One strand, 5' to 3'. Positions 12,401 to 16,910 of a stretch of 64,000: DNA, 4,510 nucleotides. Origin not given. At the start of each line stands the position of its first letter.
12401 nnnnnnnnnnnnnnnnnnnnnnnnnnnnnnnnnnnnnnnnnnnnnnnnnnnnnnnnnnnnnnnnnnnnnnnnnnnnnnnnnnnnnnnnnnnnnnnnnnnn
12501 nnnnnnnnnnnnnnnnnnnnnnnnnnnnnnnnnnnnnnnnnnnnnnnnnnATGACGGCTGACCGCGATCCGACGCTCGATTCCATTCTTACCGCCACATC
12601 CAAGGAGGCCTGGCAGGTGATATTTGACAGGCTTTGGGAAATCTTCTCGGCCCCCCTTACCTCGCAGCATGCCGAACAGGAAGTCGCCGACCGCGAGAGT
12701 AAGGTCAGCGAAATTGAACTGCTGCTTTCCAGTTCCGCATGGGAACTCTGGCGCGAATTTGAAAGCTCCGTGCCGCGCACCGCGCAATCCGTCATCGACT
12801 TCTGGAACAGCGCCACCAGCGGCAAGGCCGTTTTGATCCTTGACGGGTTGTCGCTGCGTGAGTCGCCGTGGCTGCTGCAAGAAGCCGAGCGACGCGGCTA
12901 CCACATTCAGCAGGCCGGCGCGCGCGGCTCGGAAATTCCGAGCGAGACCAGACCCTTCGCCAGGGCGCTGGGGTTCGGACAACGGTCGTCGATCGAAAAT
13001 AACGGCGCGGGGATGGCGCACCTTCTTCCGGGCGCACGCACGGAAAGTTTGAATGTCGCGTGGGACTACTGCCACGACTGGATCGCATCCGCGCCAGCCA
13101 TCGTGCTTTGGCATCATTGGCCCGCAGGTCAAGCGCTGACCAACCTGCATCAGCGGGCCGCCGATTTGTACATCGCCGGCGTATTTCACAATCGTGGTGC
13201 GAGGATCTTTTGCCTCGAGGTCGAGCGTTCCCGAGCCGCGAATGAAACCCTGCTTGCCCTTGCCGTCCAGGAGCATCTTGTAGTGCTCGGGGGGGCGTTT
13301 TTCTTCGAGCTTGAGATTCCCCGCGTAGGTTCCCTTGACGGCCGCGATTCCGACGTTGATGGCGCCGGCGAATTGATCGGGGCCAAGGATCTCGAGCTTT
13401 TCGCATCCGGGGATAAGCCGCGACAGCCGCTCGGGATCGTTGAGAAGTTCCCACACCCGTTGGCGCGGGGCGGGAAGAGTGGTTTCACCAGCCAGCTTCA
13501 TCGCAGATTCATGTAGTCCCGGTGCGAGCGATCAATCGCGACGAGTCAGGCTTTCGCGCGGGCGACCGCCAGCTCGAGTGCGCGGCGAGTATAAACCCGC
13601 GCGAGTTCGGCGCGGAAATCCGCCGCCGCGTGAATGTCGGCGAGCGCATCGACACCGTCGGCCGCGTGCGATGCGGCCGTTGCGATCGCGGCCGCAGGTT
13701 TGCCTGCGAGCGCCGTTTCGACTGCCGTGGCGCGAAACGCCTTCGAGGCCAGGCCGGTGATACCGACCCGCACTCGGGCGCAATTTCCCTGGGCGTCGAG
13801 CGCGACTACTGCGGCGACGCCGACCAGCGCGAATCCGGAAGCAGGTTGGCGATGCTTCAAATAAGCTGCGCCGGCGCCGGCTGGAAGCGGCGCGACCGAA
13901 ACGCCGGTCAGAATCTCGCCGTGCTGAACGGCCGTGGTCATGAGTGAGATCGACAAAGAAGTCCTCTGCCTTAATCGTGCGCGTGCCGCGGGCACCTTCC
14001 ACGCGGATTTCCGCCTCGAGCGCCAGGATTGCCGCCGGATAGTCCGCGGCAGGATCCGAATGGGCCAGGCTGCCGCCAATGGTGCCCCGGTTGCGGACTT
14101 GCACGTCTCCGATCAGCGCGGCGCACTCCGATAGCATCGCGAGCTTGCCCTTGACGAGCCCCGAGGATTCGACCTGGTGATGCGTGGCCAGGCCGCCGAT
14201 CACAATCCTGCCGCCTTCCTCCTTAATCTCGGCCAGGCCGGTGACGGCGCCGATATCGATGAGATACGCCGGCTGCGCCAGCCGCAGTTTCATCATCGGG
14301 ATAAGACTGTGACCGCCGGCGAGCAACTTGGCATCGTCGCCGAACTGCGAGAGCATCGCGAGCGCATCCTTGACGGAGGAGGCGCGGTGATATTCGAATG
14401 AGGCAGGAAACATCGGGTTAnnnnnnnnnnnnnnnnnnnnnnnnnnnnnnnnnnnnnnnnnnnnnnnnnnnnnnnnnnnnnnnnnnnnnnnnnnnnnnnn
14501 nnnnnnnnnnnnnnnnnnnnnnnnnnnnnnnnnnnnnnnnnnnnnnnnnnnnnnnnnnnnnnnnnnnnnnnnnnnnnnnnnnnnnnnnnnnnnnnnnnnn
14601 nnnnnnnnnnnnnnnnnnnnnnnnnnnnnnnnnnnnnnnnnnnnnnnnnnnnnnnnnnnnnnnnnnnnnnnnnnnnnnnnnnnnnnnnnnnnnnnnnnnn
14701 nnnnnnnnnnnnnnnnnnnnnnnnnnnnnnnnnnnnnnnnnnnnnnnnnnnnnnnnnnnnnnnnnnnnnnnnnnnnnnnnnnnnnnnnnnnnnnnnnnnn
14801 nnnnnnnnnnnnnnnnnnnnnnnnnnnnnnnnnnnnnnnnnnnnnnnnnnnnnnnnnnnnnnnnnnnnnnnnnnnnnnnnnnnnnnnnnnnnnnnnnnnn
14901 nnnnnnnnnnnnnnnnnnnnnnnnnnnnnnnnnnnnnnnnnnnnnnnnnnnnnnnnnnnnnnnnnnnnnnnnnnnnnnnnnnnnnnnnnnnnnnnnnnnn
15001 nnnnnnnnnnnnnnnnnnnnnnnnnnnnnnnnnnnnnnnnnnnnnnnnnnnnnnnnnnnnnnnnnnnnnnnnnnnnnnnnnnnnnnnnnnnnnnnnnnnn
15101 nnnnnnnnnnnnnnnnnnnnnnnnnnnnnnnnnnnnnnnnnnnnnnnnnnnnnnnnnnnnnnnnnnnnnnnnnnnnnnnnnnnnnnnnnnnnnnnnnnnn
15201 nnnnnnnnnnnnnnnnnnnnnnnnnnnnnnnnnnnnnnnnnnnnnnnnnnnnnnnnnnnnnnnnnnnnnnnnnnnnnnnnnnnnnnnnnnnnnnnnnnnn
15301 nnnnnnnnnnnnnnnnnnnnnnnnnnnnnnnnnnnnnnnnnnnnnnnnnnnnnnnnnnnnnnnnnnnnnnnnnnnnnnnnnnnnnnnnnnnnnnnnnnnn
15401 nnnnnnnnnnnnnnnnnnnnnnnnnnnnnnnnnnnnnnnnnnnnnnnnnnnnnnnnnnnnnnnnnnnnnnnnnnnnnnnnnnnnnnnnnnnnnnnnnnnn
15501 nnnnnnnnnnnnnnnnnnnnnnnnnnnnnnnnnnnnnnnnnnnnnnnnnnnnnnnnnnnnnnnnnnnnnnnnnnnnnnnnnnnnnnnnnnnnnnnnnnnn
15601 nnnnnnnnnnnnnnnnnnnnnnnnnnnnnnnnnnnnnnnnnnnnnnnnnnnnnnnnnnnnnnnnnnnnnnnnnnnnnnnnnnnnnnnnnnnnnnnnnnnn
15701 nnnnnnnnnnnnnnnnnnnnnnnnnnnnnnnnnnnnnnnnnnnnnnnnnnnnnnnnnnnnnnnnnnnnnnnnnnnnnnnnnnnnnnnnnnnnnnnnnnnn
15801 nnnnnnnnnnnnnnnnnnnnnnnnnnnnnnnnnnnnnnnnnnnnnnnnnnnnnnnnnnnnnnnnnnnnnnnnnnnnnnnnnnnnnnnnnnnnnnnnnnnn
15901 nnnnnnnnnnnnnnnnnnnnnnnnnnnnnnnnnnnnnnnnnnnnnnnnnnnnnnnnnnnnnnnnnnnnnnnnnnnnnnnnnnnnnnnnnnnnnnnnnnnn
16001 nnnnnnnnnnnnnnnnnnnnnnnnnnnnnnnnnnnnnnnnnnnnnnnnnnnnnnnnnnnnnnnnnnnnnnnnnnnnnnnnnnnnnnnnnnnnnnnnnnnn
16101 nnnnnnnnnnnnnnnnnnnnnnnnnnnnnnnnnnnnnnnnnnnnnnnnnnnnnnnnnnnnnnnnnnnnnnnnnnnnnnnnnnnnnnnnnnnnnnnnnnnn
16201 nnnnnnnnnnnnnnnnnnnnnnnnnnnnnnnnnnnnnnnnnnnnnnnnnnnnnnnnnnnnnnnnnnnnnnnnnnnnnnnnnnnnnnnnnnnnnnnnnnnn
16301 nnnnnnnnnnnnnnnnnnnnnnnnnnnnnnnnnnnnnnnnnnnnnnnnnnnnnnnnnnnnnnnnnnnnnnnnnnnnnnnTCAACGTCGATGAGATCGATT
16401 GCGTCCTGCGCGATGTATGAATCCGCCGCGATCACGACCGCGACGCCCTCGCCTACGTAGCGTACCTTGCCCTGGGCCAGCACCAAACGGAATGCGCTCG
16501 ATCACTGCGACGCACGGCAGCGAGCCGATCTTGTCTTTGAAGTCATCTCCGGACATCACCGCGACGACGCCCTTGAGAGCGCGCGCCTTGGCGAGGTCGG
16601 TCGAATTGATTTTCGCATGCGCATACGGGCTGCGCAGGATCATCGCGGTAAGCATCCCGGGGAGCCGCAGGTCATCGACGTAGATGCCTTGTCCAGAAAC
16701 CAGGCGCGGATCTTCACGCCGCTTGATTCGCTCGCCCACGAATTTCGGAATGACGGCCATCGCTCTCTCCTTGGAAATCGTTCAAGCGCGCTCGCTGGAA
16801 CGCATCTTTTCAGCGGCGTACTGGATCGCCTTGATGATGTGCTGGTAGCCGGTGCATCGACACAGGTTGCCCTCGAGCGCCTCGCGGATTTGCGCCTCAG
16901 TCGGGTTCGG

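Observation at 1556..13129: Defence-island-like block of DNA-transaction enzymes bounded by truncated host genes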

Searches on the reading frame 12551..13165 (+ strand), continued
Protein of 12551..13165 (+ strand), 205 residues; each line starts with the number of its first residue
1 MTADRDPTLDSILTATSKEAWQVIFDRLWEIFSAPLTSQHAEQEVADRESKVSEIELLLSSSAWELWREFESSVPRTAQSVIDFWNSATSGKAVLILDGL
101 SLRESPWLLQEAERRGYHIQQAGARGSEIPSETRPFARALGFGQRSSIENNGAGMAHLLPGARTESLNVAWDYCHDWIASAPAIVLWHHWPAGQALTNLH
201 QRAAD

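Call 98: fold_search(model_id=the predicted structure, library=pdb)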
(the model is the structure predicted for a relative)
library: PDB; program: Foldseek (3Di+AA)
matches with E <= 10: 516; with E <= 0.001: 0
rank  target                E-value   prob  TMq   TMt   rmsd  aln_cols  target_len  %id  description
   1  3qmz_A                1.6e-01  0.08  0.15  0.04  17.3       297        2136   12  Crystal structure of the cytoplasmic dynein heavy chain motor domain (released 2011-03-16)
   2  8gbj_D                1.9e-01  0.09  0.18  0.18  18.8       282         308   11  Cryo-EM structure of a human BCDX2/ssDNA complex (released 2023-06-21)
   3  7abr_B                3.6e-01  0.16  0.21  0.14  13.4       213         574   13  Cryo-EM structure of B. subtilis ClpC (DWB mutant) hexamer bound to a substrate polypeptide (released 2021-10-06)
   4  9e5c_1p               3.6e-01  0.15  0.15  0.10   8.3       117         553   15  Cryo-EM structure of 96 nm repeat of microtubule doublet from T. brucei flagellum (released 2025-03-12)
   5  7y4w_E                3.8e-01  0.25  0.16  0.08   6.9       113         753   16  The cryo-EM structure of human ERAD retro-translocation complex (released 2023-10-18)
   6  5trc_A                4.3e-01  0.06  0.14  0.12  15.7       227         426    9  Crystal structure of phosphorylated AC3-AC5 domains of yeast acetyl-CoA carboxylase (released 2016-12-07)
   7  2zud_A                4.5e-01  0.38  0.15  0.17   4.3        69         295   14  Crystal Structure of Left-handed RadA Filament (released 2009-04-07)
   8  4wny                  4.5e-01  0.20  0.14  0.27   6.8        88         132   16  Crystal structure of a protein from the universal stress protein family from Burkholderia pseudomallei (released 2014-11-05)
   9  2g3w_B                5.1e-01  0.05  0.12  0.18  15.2       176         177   12  The Crystal Structure of YaeQ Protein from Xanthomonas axonopodis pv. citri (released 2007-02-27)
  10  8u9p_F                6.0e-01  0.20  0.13  0.09   6.7        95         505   14  Cdc48-Shp1 unfolding native substrate, Class 2 (released 2024-11-06)
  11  5c8e_D                6.0e-01  0.06  0.17  0.21  11.6       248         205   12  Crystal structure of Thermus thermophilus CarH bound to adenosylcobalamin and a 26-bp DNA segment (released 2015-09-30)
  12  9lv9_A                6.4e-01  0.25  0.15  0.17   6.5        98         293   12  Octamer Msp1 from S.cerevisiae (with a catalytic dead mutation) in complex with an unknown peptide substrate (released 2026-03-04)
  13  9kmd_A                7.6e-01  0.18  0.14  0.16   6.9        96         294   14  Nanomer Msp1 from S.cerevisiae (with a catalytic dead mutation) in complex with an unknown peptide substrate (released 2025-11-26)
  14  9m7k_C                8.1e-01  0.20  0.15  0.17   6.6        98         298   14  Heptamer Msp1 from S.cerevisiae (with a catalytic dead mutation) in complex with an unknown peptide substrate (released 2026-03-18)
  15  7abr_F                8.1e-01  0.08  0.15  0.11  13.2       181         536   18  Cryo-EM structure of B. subtilis ClpC (DWB mutant) hexamer bound to a substrate polypeptide (released 2021-10-06)
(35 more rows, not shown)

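Call 99: search_protein_families(library=pfam, alignment_id=A5, max_evalue=10)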
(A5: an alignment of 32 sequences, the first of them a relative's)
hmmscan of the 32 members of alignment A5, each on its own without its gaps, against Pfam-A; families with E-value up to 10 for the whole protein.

A. member 1, P0122 (332 aa): 3 families
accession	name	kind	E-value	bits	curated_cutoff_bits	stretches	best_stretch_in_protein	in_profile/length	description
PF01337.24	Barstar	-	0.022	15.1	23.4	1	165-217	33-85/96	Barstar (barnase inhibitor)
PF16842.11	RRM_occluded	-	0.056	13.8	30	1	75-102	36-63/79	Occluded RNA-recognition motif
PF07988.17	LMSTEN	-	0.098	12.6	27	1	43-68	20-45/47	LMSTEN motif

B. families by the number of members that match (of 32 scanned): 8 families
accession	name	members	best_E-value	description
PF01337.24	Barstar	11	0.00033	Barstar (barnase inhibitor)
PF07988.17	LMSTEN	10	0.012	LMSTEN motif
PF08665.17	PglZ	9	0.0016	PglZ domain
PF16842.11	RRM_occluded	7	0.011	Occluded RNA-recognition motif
PF01663.27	Phosphodiest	2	0.14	Type I phosphodiesterase / nucleotide pyrophosphatase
PF12323.14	HTH_OrfB_IS605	1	0.1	Helix-turn-helix domain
PF18374.6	Enolase_like_N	1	0.14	Enolase N-terminal domain-like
PF19346.4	DUF5924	1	0.21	Family of unknown function (DUF5924)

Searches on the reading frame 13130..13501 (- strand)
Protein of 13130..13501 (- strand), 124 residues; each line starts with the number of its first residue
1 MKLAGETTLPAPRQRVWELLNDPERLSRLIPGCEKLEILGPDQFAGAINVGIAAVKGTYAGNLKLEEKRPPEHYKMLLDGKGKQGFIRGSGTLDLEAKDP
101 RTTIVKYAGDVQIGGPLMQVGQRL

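Call 90: find_homologous_proteins(query=window:13130-13501:-, max_evalue=1e-10)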
Query window:13130-13501:- (124 aa): 426 proteins with E <= 1e-10 among 430 candidates; the best 120 are listed.
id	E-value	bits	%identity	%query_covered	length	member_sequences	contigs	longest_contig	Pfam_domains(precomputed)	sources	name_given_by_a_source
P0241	1.4e-69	250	91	100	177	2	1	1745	PF06240.20,PF03364.26,PF10604.16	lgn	-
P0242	8.2e-65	234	85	100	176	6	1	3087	PF06240.20,PF10604.16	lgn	-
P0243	1.1e-61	224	80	100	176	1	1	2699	PF06240.20,PF03364.26,PF10604.16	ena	-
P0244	1.1e-61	224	81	100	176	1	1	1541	PF06240.20,PF03364.26,PF10604.16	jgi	-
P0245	3.4e-61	223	79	100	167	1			PF06240.20,PF03364.26,PF10604.16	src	-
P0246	1.6e-60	220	81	100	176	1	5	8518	PF06240.20,PF03364.26,PF10604.16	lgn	-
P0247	1.6e-60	220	78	100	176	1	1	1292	PF06240.20,PF03364.26,PF10604.16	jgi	jgi:carbon monoxide dehydrogenase subunit G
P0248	1.8e-60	220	77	100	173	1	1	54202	PF06240.20,PF03364.26,PF10604.16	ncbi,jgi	jgi:carbon monoxide dehydrogenase subunit G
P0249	1.8e-60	220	77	100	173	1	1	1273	PF06240.20,PF03364.26,PF10604.16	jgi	jgi:carbon monoxide dehydrogenase subunit G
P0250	1.8e-60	220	77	100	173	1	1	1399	PF06240.20,PF03364.26,PF10604.16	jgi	jgi:carbon monoxide dehydrogenase subunit G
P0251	2.9e-60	220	77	100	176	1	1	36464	PF06240.20,PF03364.26,PF10604.16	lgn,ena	-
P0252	5.5e-60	219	78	100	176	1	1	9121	PF06240.20,PF03364.26,PF10604.16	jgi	jgi:uncharacterized protein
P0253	6.6e-60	219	77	100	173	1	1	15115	PF06240.20,PF03364.26,PF10604.16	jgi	jgi:uncharacterized protein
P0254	7.6e-60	218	78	100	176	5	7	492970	PF06240.20,PF03364.26,PF10604.16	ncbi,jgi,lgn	jgi:carbon monoxide dehydrogenase subunit G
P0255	8.5e-60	218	79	100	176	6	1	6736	PF06240.20,PF03364.26,PF10604.16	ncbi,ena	-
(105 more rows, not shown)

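Call 92: find_encoding_contigs(protein=P0246, flank=10000, max_places=3)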
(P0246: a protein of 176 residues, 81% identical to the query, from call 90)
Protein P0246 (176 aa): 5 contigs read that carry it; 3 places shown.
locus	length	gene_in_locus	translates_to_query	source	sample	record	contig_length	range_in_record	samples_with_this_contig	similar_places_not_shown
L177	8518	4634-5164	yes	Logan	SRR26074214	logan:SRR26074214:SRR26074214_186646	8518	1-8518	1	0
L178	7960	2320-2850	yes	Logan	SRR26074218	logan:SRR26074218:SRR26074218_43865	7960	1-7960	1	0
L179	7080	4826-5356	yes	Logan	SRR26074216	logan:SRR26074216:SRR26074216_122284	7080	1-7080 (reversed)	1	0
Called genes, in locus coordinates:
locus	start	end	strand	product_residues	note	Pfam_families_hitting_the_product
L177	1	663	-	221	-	?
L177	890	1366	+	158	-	PF00111:Fer2 (weak), PF13085:Fer2_3 (faint), PF01799:Fer2_2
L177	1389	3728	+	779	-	PF01315:Ald_Xan_dh_C, PF02738:MoCoBD_1, PF20256:MoCoBD_2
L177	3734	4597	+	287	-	PF00941:FAD_binding_5, PF03450:CO_deh_flav_C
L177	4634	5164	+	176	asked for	PF06240:COXG, PF10604:Polyketide_cyc2, PF03364:Polyketide_cyc (weak)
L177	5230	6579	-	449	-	PF01523:PmbA_TldD_1st, PF19290:PmbA_TldD_2nd, PF19289:PmbA_TldD_3rd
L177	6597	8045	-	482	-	PF01523:PmbA_TldD_1st, PF19290:PmbA_TldD_2nd, PF19289:PmbA_TldD_3rd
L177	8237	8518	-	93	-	?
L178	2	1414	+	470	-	?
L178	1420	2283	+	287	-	PF00941:FAD_binding_5, PF03450:CO_deh_flav_C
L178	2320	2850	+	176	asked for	PF06240:COXG, PF10604:Polyketide_cyc2, PF03364:Polyketide_cyc (weak)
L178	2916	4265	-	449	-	PF01523:PmbA_TldD_1st, PF19290:PmbA_TldD_2nd, PF19289:PmbA_TldD_3rd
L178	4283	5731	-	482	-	PF01523:PmbA_TldD_1st, PF19290:PmbA_TldD_2nd, PF19289:PmbA_TldD_3rd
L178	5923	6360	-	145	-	PF01196:Ribosomal_L17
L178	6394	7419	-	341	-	PF01193:RNA_pol_L, PF01000:RNA_pol_A_bac, PF03118:RNA_pol_A_CTD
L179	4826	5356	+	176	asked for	PF06240:COXG, PF10604:Polyketide_cyc2, PF03364:Polyketide_cyc (weak)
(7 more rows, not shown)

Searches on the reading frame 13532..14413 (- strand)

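Call 3: search_protein_families(library=pfam, proteins=[window:13532-14413:-], max_evalue=0.01)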
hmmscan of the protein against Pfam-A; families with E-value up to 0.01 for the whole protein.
window:13532-14413:- (293 aa): 1 family
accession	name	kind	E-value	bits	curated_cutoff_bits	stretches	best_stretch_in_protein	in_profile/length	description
PF00941.27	FAD_binding_5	-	5.4e-44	150.4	27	1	5-157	2-152/170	FAD binding domain in molybdopterin dehydrogenase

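Call 4: search_protein_families(library=padloc, proteins=[window:13532-14413:-], max_evalue=0.01)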
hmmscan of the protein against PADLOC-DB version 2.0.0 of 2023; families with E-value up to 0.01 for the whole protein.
window:13532-14413:- (293 aa): 0 families

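Call 5: search_protein_families(library=ncbifam, proteins=[window:13532-14413:-], max_evalue=0.01)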
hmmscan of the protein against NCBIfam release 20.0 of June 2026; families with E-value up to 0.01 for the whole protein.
window:13532-14413:- (293 aa): 7 families
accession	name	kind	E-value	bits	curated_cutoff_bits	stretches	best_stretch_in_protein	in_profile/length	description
NF041019.1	glyceraldDH_beta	equivalog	1.1e-59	202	350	1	1-155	1-154/280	glyceraldehyde dehydrogenase subunit beta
NF007427.0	PRK09971.1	equivalog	1.6e-25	89.9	287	1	7-155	6-154/292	xanthine dehydrogenase FAD-binding subunit XdhB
NF043083.1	XdhB_XDHase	equivalog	2e-25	89.6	310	1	7-155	6-154/289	xanthine dehydrogenase subunit XdhB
TIGR03195.1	4hydrxCoA_B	equivalog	1.1e-18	67.5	404.55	1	5-118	4-116/321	4-hydroxybenzoyl-CoA reductase subunit beta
TIGR02963.1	xanthine_xdhA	equivalog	1.1e-18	67.1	467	1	15-158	201-342/468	xanthine dehydrogenase small subunit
TIGR03199.1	pucC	equivalog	3.4e-10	39.7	306.05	1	14-137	4-125/264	xanthine dehydrogenase subunit C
TIGR03312.1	Se_sel_red_FAD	hypoth_equivalog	4.1e-07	29.5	241.5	1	8-141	4-131/257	molybdopterin-dependent oxidoreductase FAD-binding subunit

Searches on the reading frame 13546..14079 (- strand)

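Call 57: search_protein_families(library=pfam, proteins=[window:13546-14079:-], max_evalue=0.001)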
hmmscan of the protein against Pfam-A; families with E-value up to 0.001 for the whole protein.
window:13546-14079:- (177 aa): 1 family
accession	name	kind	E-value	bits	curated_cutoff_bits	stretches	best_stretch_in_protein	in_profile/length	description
PF03450.22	CO_deh_flav_C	-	7.9e-13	48.9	25.5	1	72-169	2-100/102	CO dehydrogenase flavoprotein C-terminal domain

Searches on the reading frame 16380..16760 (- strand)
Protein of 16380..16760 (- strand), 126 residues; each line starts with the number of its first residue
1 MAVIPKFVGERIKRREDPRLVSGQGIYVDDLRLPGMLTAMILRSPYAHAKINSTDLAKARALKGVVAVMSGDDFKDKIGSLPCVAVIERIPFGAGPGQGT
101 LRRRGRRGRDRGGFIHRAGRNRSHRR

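Call 57: search_protein_families(library=pfam, proteins=[window:16380-16760:-], max_evalue=0.001)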
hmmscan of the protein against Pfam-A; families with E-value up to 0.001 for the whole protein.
window:16380-16760:- (126 aa): 1 family
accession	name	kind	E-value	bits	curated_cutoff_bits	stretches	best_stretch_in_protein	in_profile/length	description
PF01315.27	Ald_Xan_dh_C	-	1e-13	52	31.3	1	22-77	1-56/110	Aldehyde oxidase and xanthine dehydrogenase, a/b hammerhead domain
